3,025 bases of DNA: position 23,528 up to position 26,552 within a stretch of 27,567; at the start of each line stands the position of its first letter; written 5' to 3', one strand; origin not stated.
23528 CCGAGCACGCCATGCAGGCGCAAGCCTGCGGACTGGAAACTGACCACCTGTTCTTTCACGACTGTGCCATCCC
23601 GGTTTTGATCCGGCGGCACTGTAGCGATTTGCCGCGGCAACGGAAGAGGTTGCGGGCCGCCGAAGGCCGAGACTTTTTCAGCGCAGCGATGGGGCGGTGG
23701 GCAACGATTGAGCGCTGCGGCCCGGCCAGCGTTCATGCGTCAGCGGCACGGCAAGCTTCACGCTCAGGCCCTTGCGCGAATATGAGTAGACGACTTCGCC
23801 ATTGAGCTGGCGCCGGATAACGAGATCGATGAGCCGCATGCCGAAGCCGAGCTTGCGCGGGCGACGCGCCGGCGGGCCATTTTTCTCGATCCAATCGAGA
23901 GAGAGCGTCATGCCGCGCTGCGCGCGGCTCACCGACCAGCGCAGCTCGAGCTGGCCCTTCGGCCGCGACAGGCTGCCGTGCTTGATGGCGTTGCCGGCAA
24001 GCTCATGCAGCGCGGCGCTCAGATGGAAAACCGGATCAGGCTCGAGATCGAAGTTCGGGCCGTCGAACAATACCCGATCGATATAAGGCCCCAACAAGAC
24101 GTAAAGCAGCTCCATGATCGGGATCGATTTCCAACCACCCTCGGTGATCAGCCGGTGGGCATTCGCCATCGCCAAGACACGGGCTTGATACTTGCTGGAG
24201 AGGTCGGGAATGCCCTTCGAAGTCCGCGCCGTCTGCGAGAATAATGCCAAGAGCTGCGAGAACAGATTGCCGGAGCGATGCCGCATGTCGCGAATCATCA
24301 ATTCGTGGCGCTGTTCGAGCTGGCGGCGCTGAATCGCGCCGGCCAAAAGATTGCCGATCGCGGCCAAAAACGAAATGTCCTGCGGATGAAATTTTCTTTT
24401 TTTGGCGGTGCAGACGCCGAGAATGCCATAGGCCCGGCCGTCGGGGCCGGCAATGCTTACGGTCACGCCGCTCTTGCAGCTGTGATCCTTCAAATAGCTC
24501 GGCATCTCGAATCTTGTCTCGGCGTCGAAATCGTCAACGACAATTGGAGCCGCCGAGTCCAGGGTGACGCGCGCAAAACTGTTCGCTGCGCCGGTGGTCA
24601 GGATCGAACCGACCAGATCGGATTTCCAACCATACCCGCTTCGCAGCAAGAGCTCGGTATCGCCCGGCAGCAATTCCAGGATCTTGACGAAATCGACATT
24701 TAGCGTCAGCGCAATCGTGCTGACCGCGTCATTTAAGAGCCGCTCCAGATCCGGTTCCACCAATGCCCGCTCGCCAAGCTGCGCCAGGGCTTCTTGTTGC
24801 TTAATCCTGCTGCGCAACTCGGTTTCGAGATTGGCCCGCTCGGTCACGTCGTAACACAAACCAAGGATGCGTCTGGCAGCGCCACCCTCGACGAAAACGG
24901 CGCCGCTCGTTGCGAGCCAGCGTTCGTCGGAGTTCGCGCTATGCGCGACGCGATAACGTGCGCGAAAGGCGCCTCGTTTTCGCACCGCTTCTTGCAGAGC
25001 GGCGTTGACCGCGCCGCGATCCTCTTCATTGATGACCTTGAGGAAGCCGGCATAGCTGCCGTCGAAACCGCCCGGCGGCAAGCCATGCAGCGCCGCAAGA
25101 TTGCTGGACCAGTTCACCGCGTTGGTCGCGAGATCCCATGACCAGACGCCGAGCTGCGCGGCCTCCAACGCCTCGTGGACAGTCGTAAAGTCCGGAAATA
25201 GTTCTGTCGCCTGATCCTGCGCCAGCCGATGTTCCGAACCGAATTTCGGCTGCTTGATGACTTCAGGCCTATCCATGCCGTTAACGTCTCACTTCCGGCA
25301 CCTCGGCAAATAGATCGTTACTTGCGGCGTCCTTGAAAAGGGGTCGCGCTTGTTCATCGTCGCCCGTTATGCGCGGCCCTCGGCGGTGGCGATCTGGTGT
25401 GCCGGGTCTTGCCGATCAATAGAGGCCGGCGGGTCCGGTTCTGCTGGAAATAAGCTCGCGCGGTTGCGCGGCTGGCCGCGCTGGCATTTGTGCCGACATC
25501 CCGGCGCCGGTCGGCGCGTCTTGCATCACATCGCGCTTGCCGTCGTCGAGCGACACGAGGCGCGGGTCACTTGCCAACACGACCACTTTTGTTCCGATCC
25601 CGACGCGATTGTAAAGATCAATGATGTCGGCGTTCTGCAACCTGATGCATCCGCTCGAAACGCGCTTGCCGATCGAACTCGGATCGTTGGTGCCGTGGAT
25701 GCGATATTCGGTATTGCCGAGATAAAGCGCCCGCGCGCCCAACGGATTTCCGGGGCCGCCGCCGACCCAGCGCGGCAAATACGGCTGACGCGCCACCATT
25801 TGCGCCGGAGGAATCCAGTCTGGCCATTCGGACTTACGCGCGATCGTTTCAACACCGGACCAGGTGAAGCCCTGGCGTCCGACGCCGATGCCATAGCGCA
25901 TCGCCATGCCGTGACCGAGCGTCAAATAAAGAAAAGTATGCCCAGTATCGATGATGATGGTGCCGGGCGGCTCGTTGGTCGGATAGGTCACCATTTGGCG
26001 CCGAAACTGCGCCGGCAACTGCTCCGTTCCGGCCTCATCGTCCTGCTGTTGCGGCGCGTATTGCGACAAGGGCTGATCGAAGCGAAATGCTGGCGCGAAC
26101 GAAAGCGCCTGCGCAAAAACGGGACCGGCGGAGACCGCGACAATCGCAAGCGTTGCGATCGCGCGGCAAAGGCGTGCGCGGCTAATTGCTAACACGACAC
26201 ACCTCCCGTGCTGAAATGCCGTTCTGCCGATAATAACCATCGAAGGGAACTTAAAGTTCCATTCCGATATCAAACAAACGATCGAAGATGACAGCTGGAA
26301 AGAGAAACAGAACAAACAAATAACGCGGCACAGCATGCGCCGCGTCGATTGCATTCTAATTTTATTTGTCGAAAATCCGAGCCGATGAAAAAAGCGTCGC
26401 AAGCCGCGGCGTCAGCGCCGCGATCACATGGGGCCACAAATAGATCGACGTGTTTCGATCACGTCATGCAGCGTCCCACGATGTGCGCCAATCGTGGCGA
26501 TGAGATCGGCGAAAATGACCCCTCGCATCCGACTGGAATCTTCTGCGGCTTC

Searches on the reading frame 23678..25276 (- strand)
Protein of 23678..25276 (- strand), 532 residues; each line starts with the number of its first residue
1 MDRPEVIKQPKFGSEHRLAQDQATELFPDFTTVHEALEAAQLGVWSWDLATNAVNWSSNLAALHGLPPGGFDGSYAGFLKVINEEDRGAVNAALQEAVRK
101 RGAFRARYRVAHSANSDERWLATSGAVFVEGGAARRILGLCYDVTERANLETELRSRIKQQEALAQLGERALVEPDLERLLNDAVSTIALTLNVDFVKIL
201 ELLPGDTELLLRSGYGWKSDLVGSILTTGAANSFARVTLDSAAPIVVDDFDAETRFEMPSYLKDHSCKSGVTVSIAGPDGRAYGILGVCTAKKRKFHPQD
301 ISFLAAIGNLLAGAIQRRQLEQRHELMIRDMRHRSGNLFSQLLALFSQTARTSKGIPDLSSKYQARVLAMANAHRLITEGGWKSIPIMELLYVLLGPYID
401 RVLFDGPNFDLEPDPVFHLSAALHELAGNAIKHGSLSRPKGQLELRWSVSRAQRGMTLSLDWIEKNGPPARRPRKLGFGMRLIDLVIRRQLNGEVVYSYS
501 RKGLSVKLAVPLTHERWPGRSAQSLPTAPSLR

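Call 3: search_protein_families(library=pfam, proteins=[window:23678-25276:-])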
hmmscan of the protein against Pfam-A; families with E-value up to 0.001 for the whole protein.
window:23678-25276:- (532 aa): 6 families
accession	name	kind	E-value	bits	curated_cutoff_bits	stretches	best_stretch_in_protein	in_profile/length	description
PF07536.20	HWE_HK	-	1.3e-10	42.3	22.8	1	331-407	2-82/83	HWE histidine kinase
PF01590.32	GAF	-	1.4e-10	42.3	22.4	1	176-315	1-133/133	GAF domain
PF08447.18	PAS_3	-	6e-10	39.7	25.6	1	54-139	2-87/89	PAS fold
PF13185.12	GAF_2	-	7.6e-10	39.6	28.6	1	176-316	3-136/136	GAF domain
PF13492.12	GAF_3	-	1.1e-08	36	27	1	176-317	1-129/129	GAF domain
PF21815.4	PAS_PdeA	-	0.00078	19.8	21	0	29-109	1-81/106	PdeA-like PAS domain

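Call 6: search_protein_families(library=ncbifam, proteins=[window:23678-25276:-], max_evalue=0.01)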
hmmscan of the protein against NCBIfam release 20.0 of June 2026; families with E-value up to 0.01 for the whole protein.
window:23678-25276:- (532 aa): 8 families
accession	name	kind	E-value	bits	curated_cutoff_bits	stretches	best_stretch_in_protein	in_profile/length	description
NF010077.0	PRK13559.1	subfamily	2.9e-40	138.3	361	1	317-514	163-361/364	hypothetical protein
NF052306.1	BluLightHisKinLov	equivalog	4.8e-36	124.3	450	1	317-511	142-333/334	blue-light-activated histidine kinase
NF052573.1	HisKinEspAMyxo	equivalog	1.2e-17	63.3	1400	1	33-158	132-257/755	serine histidine kinase EspA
NF007298.0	PRK09776.1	equivalog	2.2e-16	58.9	1135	1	34-154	432-550/1111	diguanylate cyclase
NF041777.1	sens_FixL_Rhizob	equivalog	1.4e-15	57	850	1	37-161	2-125/485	sensor protein FixL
TIGR01817.1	nifA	equivalog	1.8e-08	33.6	528.85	1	162-352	5-194/534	nif-specific transcriptional activator NifA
NF053781.1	cdiGMPphdstlr2612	equivalog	7.6e-06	23.8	1600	1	33-160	589-716/1268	Tlr1612 family c-di-GMP phosphodiesterase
TIGR00229.1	sensory_box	domain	0.00014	22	22.9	1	36-154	10-126/126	PAS domain S-box protein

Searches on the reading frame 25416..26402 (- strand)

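Call 3: search_protein_families(library=pfam, proteins=[window:25416-26402:-])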
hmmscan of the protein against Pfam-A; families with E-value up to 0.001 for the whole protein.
window:25416-26402:- (328 aa): 1 family
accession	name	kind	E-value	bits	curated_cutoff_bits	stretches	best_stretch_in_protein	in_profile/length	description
PF03734.19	YkuD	-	3.7e-21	76.7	23.4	1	148-275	3-146/146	L,D-transpeptidase catalytic domain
